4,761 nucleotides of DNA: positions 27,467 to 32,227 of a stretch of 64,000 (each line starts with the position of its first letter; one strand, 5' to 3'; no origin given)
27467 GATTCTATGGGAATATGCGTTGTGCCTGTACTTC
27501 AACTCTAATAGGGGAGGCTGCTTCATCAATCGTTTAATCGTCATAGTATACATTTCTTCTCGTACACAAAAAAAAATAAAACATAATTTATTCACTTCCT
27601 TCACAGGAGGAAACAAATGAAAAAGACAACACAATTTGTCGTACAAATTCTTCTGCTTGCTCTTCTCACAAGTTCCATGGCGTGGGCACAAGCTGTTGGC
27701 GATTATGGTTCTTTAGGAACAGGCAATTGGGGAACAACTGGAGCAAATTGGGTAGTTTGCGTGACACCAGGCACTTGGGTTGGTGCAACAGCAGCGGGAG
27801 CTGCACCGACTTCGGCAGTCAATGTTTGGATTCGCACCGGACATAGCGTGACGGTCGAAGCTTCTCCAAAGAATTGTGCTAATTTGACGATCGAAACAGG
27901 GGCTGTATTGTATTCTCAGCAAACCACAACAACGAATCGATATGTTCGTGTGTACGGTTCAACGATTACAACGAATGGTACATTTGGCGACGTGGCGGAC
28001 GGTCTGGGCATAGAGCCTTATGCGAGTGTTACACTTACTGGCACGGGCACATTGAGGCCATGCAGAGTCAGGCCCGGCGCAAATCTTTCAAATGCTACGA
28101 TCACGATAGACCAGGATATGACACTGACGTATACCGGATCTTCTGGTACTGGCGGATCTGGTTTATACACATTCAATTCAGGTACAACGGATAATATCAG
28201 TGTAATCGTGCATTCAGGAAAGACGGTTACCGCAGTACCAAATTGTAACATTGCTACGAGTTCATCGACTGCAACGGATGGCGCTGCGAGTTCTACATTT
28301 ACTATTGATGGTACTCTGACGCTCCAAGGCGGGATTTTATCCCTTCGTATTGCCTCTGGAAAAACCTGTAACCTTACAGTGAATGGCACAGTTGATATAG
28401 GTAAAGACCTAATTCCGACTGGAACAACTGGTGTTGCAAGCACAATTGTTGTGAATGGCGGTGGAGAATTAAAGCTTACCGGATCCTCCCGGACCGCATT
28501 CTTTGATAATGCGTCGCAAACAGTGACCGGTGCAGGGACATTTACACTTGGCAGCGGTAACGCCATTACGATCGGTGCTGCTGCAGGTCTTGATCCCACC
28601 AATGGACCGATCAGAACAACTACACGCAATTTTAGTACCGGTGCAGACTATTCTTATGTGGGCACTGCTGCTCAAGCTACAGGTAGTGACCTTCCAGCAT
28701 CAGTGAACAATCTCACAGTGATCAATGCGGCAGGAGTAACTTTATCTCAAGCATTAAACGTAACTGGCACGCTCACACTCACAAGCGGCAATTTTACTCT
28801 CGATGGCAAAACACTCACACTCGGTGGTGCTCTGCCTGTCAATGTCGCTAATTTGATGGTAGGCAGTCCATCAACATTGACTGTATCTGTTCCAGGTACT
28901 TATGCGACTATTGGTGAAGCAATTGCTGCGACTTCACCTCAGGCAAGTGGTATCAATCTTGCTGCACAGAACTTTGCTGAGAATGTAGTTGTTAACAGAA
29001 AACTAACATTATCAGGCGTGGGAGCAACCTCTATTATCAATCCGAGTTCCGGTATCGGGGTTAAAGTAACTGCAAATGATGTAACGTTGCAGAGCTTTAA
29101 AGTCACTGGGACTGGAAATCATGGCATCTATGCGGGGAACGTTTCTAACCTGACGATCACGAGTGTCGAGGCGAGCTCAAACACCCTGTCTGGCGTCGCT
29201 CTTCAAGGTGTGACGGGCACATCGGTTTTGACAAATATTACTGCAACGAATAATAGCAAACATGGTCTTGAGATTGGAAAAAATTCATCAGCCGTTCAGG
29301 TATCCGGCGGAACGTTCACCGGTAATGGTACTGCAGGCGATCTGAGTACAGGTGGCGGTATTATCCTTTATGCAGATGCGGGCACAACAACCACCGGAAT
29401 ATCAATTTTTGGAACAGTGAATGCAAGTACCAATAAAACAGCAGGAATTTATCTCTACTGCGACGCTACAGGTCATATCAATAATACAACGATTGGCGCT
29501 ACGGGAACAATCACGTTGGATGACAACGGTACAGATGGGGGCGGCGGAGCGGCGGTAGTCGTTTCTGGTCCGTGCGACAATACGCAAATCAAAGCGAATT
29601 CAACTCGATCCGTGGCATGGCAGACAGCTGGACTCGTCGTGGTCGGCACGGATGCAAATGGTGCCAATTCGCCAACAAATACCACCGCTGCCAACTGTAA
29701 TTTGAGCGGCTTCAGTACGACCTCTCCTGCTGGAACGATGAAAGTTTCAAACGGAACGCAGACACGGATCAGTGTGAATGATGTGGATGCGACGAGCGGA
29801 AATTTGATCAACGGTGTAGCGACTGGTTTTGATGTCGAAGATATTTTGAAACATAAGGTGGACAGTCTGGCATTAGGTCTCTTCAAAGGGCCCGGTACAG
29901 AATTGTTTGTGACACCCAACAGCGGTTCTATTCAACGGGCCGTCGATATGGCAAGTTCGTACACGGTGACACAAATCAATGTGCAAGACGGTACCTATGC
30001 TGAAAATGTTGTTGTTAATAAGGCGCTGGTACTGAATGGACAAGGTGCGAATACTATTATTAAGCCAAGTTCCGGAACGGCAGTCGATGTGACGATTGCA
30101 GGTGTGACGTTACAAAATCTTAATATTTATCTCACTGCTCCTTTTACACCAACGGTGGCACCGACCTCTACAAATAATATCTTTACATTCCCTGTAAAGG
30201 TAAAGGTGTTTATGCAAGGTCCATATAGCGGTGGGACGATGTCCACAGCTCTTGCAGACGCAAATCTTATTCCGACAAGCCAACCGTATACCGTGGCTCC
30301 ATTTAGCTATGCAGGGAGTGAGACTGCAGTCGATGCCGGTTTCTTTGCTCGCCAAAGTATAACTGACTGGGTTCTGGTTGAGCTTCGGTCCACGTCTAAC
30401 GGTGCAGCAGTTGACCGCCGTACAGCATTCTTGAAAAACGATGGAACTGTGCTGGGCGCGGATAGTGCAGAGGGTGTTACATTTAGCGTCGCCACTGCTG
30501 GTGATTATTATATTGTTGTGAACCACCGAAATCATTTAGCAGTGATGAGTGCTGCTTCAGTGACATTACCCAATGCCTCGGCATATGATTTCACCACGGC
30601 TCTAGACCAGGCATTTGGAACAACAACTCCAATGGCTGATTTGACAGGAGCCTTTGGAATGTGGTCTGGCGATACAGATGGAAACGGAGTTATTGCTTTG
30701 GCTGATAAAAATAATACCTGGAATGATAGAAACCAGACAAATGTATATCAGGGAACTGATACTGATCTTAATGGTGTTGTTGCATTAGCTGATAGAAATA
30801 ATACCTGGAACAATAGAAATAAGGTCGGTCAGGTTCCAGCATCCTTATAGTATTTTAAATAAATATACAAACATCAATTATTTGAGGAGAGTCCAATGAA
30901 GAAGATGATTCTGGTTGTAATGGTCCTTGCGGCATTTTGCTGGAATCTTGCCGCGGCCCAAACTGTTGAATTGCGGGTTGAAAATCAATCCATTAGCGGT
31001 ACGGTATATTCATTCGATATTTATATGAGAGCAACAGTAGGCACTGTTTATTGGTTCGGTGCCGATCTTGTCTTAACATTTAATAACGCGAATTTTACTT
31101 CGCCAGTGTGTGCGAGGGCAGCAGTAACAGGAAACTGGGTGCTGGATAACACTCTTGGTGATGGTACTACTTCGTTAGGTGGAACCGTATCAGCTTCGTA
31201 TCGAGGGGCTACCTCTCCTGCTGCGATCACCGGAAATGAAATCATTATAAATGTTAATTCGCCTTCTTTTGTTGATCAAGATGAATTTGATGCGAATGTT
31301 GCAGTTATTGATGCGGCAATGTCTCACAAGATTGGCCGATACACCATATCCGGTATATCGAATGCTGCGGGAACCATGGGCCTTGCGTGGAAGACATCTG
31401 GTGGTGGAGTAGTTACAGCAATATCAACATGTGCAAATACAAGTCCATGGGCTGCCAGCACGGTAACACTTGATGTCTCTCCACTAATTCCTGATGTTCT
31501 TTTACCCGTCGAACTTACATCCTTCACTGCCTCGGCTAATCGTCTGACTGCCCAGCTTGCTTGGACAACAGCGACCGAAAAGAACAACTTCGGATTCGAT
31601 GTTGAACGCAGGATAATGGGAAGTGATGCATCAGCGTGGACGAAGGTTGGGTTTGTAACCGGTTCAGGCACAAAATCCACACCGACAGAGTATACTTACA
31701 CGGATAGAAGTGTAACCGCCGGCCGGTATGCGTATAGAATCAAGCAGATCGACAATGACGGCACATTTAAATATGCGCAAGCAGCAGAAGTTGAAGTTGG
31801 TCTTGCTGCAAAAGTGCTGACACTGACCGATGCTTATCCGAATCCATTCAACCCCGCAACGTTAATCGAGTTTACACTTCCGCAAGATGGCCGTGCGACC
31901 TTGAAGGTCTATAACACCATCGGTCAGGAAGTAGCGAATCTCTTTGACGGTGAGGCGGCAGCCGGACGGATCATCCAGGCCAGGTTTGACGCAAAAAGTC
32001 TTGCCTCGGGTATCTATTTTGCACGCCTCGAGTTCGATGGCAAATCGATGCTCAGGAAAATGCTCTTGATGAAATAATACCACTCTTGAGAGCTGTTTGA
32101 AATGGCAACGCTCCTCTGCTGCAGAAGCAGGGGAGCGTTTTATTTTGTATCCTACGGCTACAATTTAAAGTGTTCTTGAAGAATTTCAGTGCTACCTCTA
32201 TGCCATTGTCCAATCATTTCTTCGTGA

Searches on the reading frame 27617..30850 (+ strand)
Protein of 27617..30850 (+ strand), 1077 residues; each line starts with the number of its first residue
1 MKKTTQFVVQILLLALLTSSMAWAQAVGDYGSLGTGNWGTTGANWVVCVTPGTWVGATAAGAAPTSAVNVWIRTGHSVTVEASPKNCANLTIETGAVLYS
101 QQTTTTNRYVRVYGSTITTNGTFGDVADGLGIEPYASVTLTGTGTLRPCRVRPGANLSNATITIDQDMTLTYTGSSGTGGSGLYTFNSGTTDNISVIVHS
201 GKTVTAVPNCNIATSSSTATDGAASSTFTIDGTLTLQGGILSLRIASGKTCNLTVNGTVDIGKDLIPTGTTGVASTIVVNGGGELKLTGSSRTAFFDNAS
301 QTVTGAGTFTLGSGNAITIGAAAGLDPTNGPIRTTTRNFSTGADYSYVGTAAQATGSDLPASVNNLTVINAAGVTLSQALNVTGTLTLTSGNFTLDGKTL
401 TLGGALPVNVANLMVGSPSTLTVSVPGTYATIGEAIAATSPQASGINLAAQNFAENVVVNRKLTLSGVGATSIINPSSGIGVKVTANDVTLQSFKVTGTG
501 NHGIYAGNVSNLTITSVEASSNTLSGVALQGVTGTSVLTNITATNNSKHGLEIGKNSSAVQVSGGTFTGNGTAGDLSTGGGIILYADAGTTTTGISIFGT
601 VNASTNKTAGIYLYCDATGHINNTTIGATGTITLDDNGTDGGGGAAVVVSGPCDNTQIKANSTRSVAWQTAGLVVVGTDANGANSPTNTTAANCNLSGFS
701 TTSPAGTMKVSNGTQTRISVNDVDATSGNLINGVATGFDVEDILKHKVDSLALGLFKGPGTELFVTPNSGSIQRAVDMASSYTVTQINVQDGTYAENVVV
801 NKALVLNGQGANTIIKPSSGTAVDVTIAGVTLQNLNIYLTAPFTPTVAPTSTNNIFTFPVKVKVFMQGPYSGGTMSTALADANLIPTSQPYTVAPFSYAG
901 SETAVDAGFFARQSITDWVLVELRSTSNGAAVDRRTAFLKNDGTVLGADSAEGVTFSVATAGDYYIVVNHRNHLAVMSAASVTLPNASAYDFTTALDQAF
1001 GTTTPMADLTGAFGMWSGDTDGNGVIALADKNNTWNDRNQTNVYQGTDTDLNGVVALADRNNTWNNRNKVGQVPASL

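Call 97: search_protein_families(library=pfam, proteins=[window:27617-30850:+], max_evalue=0.00001)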
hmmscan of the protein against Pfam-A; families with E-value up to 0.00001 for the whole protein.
window:27617-30850:+ (1077 aa): 1 family
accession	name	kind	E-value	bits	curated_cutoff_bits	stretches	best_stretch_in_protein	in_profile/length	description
PF13229.12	Beta_helix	-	6.2e-06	26.4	25.9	1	479-658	2-153/158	Right handed beta helix region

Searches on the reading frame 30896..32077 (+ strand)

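Call 97: search_protein_families(library=pfam, proteins=[window:30896-32077:+], max_evalue=0.00001)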
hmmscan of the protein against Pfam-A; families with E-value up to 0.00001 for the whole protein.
window:30896-32077:+ (393 aa): 1 family
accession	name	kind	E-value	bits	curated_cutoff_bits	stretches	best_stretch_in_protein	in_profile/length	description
PF18962.6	Por_Secre_tail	-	2e-07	31.6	27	1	314-389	2-73/75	Secretion system C-terminal sorting domain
